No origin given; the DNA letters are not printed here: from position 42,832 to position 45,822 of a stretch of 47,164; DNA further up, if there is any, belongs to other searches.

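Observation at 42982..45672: Single polypeptide combining a PHP phosphoesterase with a Rad50/SbcC-like coiled-coil ABC ATPase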

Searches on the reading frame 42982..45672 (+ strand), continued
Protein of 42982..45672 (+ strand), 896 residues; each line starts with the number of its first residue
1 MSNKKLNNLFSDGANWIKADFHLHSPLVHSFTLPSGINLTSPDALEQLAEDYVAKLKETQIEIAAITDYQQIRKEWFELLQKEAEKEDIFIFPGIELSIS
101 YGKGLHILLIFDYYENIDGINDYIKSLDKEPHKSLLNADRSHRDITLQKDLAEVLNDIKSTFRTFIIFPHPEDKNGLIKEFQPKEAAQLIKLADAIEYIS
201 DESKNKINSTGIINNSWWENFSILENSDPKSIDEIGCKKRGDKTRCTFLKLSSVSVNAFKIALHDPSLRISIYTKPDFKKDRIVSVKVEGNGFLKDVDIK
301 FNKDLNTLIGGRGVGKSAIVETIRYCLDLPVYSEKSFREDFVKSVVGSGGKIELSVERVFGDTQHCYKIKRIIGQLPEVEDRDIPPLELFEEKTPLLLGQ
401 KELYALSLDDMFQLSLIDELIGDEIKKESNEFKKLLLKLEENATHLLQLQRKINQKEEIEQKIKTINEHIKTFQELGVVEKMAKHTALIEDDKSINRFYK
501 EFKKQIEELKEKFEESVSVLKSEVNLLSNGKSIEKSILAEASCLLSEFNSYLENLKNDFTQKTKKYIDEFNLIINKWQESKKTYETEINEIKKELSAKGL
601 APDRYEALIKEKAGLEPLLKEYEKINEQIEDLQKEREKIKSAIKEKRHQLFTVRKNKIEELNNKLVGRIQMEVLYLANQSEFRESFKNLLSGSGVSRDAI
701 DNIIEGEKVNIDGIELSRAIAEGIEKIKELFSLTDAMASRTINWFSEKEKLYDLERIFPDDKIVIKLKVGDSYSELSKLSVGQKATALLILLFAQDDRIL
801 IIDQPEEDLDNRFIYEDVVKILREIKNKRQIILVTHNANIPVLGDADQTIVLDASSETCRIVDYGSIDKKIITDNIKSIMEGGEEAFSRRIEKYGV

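Call 25: search_protein_families(library=pfam, proteins=[L001:11870-14806:+, L007:11836-14895:+, L005:11862-14963:+, L071:11930-15040:+, L071:4188-6692:+, L071:6680-7999:+, L012:11859-14405:+, L012:5944-7986:+, L036:11924-15307:+], max_evalue=0.001)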
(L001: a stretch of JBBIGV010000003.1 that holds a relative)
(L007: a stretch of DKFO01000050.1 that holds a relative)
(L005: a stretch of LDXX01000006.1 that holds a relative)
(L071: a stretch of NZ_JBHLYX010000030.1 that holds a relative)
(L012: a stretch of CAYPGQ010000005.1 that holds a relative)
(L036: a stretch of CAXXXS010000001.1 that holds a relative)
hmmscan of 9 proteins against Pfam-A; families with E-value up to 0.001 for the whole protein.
L001:11870-14806:+ (978 aa): 3 families
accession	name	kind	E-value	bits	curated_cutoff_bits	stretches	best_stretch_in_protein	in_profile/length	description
PF04851.21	ResIII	-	8.4e-19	68.5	22.5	1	114-271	24-163/164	Type III restriction enzyme, res subunit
PF18766.7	SWI2_SNF2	-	7.5e-09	36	26.7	1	118-269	23-154/221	SWI2/SNF2 ATPase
PF00270.35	DEAD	-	3.1e-06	27.5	26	1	119-271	20-161/167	DEAD/DEAH box helicase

L007:11836-14895:+ (1019 aa): 3 families
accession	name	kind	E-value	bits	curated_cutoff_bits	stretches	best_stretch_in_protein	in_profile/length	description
PF04851.21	ResIII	-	1.8e-19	70.7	22.5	1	115-272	25-163/164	Type III restriction enzyme, res subunit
PF18766.7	SWI2_SNF2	-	3.8e-08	33.7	26.7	1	118-254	23-140/221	SWI2/SNF2 ATPase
PF00270.35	DEAD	-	1.1e-06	28.9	26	1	120-273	21-163/167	DEAD/DEAH box helicase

L005:11862-14963:+ (1033 aa): 3 families
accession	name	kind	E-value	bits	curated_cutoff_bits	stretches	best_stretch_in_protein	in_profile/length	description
PF04851.21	ResIII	-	2.7e-14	53.8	22.5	1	122-280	7-162/164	Type III restriction enzyme, res subunit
PF00270.35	DEAD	-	1.8e-08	34.7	26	1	130-281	8-161/167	DEAD/DEAH box helicase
PF18766.7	SWI2_SNF2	-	1.8e-07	31.5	26.7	1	128-270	8-146/221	SWI2/SNF2 ATPase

L071:11930-15040:+ (1036 aa): 4 families
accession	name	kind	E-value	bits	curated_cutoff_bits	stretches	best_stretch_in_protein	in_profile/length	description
PF18766.7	SWI2_SNF2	-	6.1e-71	239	26.7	1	261-492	2-217/221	SWI2/SNF2 ATPase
PF04313.20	HSDR_N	-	7.8e-40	137.3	25.1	1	6-202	2-197/198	Type I restriction enzyme R protein N terminus (HSDR_N)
PF22679.2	T1R_D3-like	-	7.6e-37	127.6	27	1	538-691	4-158/158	Type I restriction enzyme subunit R domain 3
PF04851.21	ResIII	-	4.1e-19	69.5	22.5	1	257-428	4-162/164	Type III restriction enzyme, res subunit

L071:4188-6692:+ (834 aa): 3 families
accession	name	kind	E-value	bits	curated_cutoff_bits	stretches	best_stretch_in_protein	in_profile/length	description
PF02384.22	N6_Mtase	-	1.1e-101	340.7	20.4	1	135-454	3-309/311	N-6 DNA Methylase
PF12161.14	HsdM_N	-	1e-17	65.5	24.5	1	10-121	3-134/135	HsdM N-terminal domain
PF07669.17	Eco57I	-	2.3e-05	25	25.3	1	225-348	39-165/171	Eco57I restriction-modification methylase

L071:6680-7999:+ (439 aa): 1 family
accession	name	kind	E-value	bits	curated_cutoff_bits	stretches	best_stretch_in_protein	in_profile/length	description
PF01420.25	Methylase_S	-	7.1e-35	121.1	22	2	37-219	1-166/168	Type I restriction modification DNA specificity domain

L012:11859-14405:+ (848 aa): 2 families
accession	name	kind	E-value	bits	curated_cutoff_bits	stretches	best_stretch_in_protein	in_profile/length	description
PF04851.21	ResIII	-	4e-13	50.1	22.5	1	67-305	8-163/164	Type III restriction enzyme, res subunit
PF19778.5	RE_endonuc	-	5.3e-05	23.5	23.4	1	721-807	2-86/108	Endonuclease domain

L012:5944-7986:+ (680 aa): 3 families
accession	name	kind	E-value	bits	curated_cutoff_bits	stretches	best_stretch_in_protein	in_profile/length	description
PF01555.25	N6_N4_Mtase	-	5.3e-47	161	26.7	1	94-398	1-220/221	DNA methylase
PF13649.12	Methyltransf_25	-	0.00023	22.2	27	0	363-429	1-69/97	Methyltransferase domain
PF13847.12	Methyltransf_31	-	0.00039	20.6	27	0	500-613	27-128/145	Methyltransferase domain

L036:11924-15307:+ (1127 aa): 6 families
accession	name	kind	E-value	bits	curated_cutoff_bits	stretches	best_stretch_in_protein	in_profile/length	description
PF00271.37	Helicase_C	-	3.4e-15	56.7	23.5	1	801-852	58-110/110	Helicase conserved C-terminal domain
PF00176.29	SNF2-rel_dom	-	4.5e-12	46.1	24.9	1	257-414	1-173/290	SNF2-related domain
PF04851.21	ResIII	-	1.4e-09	38.5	22.5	1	254-405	4-163/164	Type III restriction enzyme, res subunit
PF13091.12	PLDc_2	-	6e-07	29.8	27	1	87-173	56-132/132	PLD-like domain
PF00270.35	DEAD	-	1.6e-06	28.4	26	1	276-410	18-165/167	DEAD/DEAH box helicase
PF13401.12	AAA_22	-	4.9e-05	24.1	27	0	281-400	14-121/130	AAA domain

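Call 26: predict_structure(alignment_id=A1)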
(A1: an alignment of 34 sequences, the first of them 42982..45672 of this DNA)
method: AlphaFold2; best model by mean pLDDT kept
length: 896 residues; sequences in the alignment: 34
mean_pLDDT: 86.4   pTM: 0.68
mean pLDDT of the five models: 86.4, 86.1, 85.8, 83.2, 83.2
residues with pLDDT >= 90: 391; 70-90: 451; 50-70: 36; < 50: 18
segments of 3 or more residues with pLDDT < 50: 1-4, 807-814, 893-896
pLDDT, mean of each block of 10 residues (from residue 1): 58 92 93 89 93 96 95 94 94 96 91 94 95 91 92 92 93 94 94 93 93 86 91 90 88 89 82 85 95 92 90 88 93 84 92 93 90 93 89 82 80 78 80 92 92 81 86 83 82 85 87 87 88 84 92 90 91 88 82 83 86 84 89 94 91 88 81 86 90 87 76 90 90 90 92 91 84 85 79 80 61 55 76 76 72 86 86 79 61 46
secondary structure, 60 per line:
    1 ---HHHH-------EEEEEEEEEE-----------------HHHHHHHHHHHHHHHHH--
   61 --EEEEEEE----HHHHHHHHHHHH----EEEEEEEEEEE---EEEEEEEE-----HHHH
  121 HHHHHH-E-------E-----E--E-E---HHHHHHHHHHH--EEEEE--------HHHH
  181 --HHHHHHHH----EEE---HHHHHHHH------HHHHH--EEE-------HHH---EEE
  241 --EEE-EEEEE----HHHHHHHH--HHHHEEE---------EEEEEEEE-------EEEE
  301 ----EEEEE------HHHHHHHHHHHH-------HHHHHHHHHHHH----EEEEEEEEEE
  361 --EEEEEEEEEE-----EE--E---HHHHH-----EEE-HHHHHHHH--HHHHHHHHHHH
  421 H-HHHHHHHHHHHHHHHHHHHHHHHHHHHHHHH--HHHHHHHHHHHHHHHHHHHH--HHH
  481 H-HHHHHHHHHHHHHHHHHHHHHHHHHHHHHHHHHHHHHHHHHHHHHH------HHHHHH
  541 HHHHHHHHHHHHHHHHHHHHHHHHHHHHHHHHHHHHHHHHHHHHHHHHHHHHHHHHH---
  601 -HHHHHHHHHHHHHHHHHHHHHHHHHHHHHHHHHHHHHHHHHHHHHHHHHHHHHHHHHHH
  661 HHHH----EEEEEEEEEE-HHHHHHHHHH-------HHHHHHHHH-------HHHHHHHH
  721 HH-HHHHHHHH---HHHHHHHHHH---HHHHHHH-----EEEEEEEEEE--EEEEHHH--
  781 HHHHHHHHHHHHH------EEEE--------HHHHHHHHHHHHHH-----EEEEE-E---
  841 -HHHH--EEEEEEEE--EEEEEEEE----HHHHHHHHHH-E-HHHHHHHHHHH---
elements in order (helices of 4 or more, strands of 3 or more residues): H4-7 E15-24 H42-58 E63-69 H74-85 E90-100 E104-111 H117-126 H151-161 E164-168 H177-180 H183-190 E195-197 H201-208 H215-219 E222-224 E238-240 E243-245 E247-251 H256-263 H266-269 E270-272 E282-289 E297-300 E305-309 H316-327 H335-346 E351-360 E363-372 H386-390 E396-398 H400-407 H410-421 H423-453 H456-475 H478-481 H483-528 H535-597 H602-664 E669-678 H680-689 H697-705 H713-722 H724-731 H735-744 H748-754 E760-769 E772-775 H781-793 E800-803 H812-825 E831-835 H842-845 E848-855 E858-865 H870-879 H883-893

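Call 30: fold_search(model_id=the predicted structure, library=pdb)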
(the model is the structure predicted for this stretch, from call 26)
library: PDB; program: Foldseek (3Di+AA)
matches with E <= 10: 904; with E <= 0.001: 105
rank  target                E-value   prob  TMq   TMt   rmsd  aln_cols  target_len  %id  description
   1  5xei                  1.0e-10  1.00  0.33  0.52  28.0       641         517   14  Crystal structure of the Smc head domain with a coiled coil and joint derived from Pyrococcus yayanosii (released 2017-06-07)
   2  9f5w_B                1.5e-10  1.00  0.30  0.47  29.2       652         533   11  Human condensin II - M18BP1 complex (released 2025-07-02)
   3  8dk2_D                6.6e-10  1.00  0.24  0.29  46.0       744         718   12  CryoEM structure of Pseudomonas aeruginosa PA14 JetABC in an unclamped state trapped in ATP dependent dimeric form (released 2022-10-05)
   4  7nyw_A                1.5e-09  1.00  0.29  0.37  27.8       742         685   12  Cryo-EM structure of the MukBEF-MatP-DNA head module (released 2021-07-07)
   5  8dk2_C                1.7e-09  1.00  0.20  0.24  44.8       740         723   11  CryoEM structure of Pseudomonas aeruginosa PA14 JetABC in an unclamped state trapped in ATP dependent dimeric form (released 2022-10-05)
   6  7w1m_B                2.6e-09  1.00  0.25  0.40  27.8       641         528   15  Cryo-EM structure of human cohesin-CTCF-DNA complex (released 2023-05-31)
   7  6yvv_B                2.8e-09  1.00  0.27  0.45  24.4       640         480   13  Condensin complex from S.cerevisiae ATP-free apo bridged state (released 2020-07-15)
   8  9qxu_B                7.7e-09  1.00  0.19  0.23  44.9       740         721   12  JetABC DNA loaded state monomer (open) (released 2025-10-01)
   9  9qxt_A                9.2e-09  1.00  0.24  0.27  42.2       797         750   12  E. coli JetABC dimer in the DNA boarding-holding state (released 2025-10-01)
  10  9qxx_B                9.7e-09  1.00  0.20  0.23  45.1       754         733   12  JetABC DNA loaded state dimer (released 2025-10-01)
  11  9qxx_A                1.1e-08  1.00  0.20  0.24  44.8       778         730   11  JetABC DNA loaded state dimer (released 2025-10-01)
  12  7nyw_B                1.2e-08  1.00  0.20  0.21  37.4       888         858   10  Cryo-EM structure of the MukBEF-MatP-DNA head module (released 2021-07-07)
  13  7zr1_D                3.5e-08  1.00  0.19  0.22  75.8       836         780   13  Chaetomium thermophilum Mre11-Rad50-Nbs1 complex bound to ATPyS (composite structure) (released 2023-01-11)
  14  8q72_A                3.5e-08  1.00  0.20  0.23  45.3       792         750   11  E. coli plasmid-borne JetABCD(E248A) core in a cleavage-competent state (released 2024-01-31)
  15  4ad8                  4.2e-08  1.00  0.29  0.51  18.8       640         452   13  Crystal structure of a deletion mutant of Deinococcus radiodurans RecN (released 2012-12-12)
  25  9uxh_F                7.5e-07  1.00  0.22  0.28  16.9       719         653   13  type II Lamassu, LmuACB with DNA (released 2026-03-25)
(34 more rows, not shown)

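Call 43: search_protein_families(library=pfam, alignment_id=A3, max_evalue=0.0001)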
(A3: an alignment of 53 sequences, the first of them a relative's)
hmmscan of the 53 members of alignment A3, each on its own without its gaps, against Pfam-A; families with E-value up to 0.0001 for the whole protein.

A. member 1, L001:5904-7958:+ (684 aa): 2 families
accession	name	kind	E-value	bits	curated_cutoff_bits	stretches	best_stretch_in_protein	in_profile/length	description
PF01555.25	N6_N4_Mtase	-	5.2e-37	128.4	26.7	1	232-531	1-219/221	DNA methylase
PF04480.18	DUF559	-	1.3e-18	67.2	20.6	1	2-77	31-106/109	Protein of unknown function (DUF559)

B. families by the number of members that match (of 53 scanned): 51 families (the first 25 are shown)
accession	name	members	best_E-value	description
PF01555.25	N6_N4_Mtase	11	5.3e-47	DNA methylase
PF01381.28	HTH_3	6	1.4e-13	Helix-turn-helix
PF01420.25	Methylase_S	4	4.2e-35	Type I restriction modification DNA specificity domain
PF13560.12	HTH_31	4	7e-11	Helix-turn-helix domain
PF13443.12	HTH_26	3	1.3e-17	Cro/C1-type HTH DNA-binding domain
PF12844.13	HTH_19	3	3.2e-09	Helix-turn-helix domain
PF01170.24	UPF0020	3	2.4e-07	RMKL-like, methyltransferase domain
PF09553.16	RE_Eco47II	2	2.1e-89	Eco47II restriction endonuclease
PF07669.17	Eco57I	2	2.7e-42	Eco57I restriction-modification methylase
PF00271.37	Helicase_C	2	5.2e-27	Helicase conserved C-terminal domain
PF13020.12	NOV_C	2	6.8e-22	Protein NO VEIN, C-terminal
PF02384.22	N6_Mtase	2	1.2e-15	N-6 DNA Methylase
PF12950.13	TaqI_C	2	4.9e-11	TaqI-like C-terminal specificity domain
PF20473.4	MmeI_Mtase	2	2.2e-06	MmeI, DNA-methyltransferase domain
PF08241.18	Methyltransf_11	2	3.3e-06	Methyltransferase domain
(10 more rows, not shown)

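Call 44: search_protein_families(library=pfam, alignment_id=A4, max_evalue=0.0001)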
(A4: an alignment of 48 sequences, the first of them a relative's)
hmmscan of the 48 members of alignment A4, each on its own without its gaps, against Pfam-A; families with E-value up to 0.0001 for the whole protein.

A. member 1, L001:11870-14806:+ (978 aa): 3 families
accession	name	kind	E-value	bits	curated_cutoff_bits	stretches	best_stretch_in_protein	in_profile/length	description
PF04851.21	ResIII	-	8.4e-19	68.5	22.5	1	114-271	24-163/164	Type III restriction enzyme, res subunit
PF18766.7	SWI2_SNF2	-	7.5e-09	36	26.7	1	118-269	23-154/221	SWI2/SNF2 ATPase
PF00270.35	DEAD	-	3.1e-06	27.5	26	1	119-271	20-161/167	DEAD/DEAH box helicase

B. families by the number of members that match (of 48 scanned): 56 families (the first 25 are shown)
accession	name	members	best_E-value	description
PF04851.21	ResIII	17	4.3e-22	Type III restriction enzyme, res subunit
PF00270.35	DEAD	10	8.3e-09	DEAD/DEAH box helicase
PF18766.7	SWI2_SNF2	8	6.1e-71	SWI2/SNF2 ATPase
PF04313.20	HSDR_N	5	2.1e-41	Type I restriction enzyme R protein N terminus (HSDR_N)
PF22679.2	T1R_D3-like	5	3.8e-37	Type I restriction enzyme subunit R domain 3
PF19778.5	RE_endonuc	3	4.3e-33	Endonuclease domain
PF13304.12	AAA_21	3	4.9e-28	AAA domain, putative AbiEii toxin, Type IV TA system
PF00271.37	Helicase_C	3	2e-21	Helicase conserved C-terminal domain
PF13175.12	AAA_15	2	2.1e-34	AAA ATPase domain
PF00534.26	Glycos_transf_1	2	8.7e-34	Glycosyl transferases group 1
PF13692.12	Glyco_trans_1_4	2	9.3e-31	Glycosyl transferases group 1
PF00176.29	SNF2-rel_dom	2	4.8e-28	SNF2-related domain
PF20706.3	GT4-conflict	2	2.5e-11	Family 4 Glycosyltransferase in conflict systems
PF13439.12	Glyco_transf_4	2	1e-08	Glycosyltransferase Family 4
PF13579.12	Glyco_trans_4_4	2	2.9e-08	Glycosyl transferase 4-like domain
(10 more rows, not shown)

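Call 50: search_dna_similar(query=window:42982-45672:+, collection=plasmids, mode=protein, max_rows=25)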
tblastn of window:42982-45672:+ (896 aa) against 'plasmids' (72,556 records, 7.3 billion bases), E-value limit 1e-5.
Records with a match: 1133; places in all: 1190; records where one place covers at least 80% of the query: 333.
Best place of each record, by identity: <60% 1133.
By first word of the organism name: Escherichia 359; Klebsiella 340; Enterobacter 53; Piscirickettsia 34; Salmonella 33; Citrobacter 28; Pseudomonas 21; Serratia 21; Raoultella 19; Yersinia 17; and 65 more.
By predicted mobility (MOB-suite, as given by PLSDB): conjugative 813; non-mobilizable 200; mobilizable 120.
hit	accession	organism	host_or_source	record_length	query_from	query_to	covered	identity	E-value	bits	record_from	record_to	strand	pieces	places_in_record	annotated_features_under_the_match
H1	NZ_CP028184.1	Listeria monocytogenes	food,smoked fish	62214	9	896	99%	29.8%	3e-88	316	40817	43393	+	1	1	TrlF family AAA-like ATPase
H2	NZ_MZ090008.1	Listeria monocytogenes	-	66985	9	896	99%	29.8%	3e-88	316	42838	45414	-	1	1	TrlF family AAA-like ATPase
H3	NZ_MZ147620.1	Listeria welshimeri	-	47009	9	896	99%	29.8%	4e-88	315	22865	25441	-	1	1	TrlF family AAA-like ATPase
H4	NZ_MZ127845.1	Listeria innocua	-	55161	9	896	99%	29.8%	4e-88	315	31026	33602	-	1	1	TrlF family AAA-like ATPase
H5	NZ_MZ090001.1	Listeria monocytogenes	-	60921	9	896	99%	29.8%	4e-88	315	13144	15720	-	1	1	TrlF family AAA-like ATPase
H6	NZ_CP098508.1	Listeria monocytogenes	Homo sapiens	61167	9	896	99%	29.8%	4e-88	315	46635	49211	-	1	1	TrlF family AAA-like ATPase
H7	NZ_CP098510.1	Listeria monocytogenes 6179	-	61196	9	896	99%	29.8%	4e-88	315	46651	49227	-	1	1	TrlF family AAA-like ATPase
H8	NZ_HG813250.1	Listeria monocytogenes 6179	-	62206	9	896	99%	29.8%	4e-88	315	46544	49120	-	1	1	TrlF family AAA-like ATPase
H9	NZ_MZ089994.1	Listeria monocytogenes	-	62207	9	896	99%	29.8%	4e-88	315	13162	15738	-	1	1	TrlF family AAA-like ATPase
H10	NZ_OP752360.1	Listeria monocytogenes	-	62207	9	896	99%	29.8%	4e-88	315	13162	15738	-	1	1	TrlF family AAA-like ATPase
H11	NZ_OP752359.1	Listeria monocytogenes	-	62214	9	896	99%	29.8%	4e-88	315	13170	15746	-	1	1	TrlF family AAA-like ATPase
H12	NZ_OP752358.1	Listeria monocytogenes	-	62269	9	896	99%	29.8%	4e-88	315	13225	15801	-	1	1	TrlF family AAA-like ATPase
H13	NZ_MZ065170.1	Listeria monocytogenes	-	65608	9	896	99%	29.8%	4e-88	315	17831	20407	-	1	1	TrlF family AAA-like ATPase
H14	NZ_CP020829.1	Listeria monocytogenes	food,barbecue pork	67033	9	896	99%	29.8%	4e-88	315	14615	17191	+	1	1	TrlF family AAA-like ATPase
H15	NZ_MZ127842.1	Listeria monocytogenes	-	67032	9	896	99%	29.8%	6e-88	315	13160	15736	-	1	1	TrlF family AAA-like ATPase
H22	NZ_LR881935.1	Citrobacter freundii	activated sludge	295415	1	894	100%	28.0%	3e-73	271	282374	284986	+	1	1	TrlF family AAA-like ATPase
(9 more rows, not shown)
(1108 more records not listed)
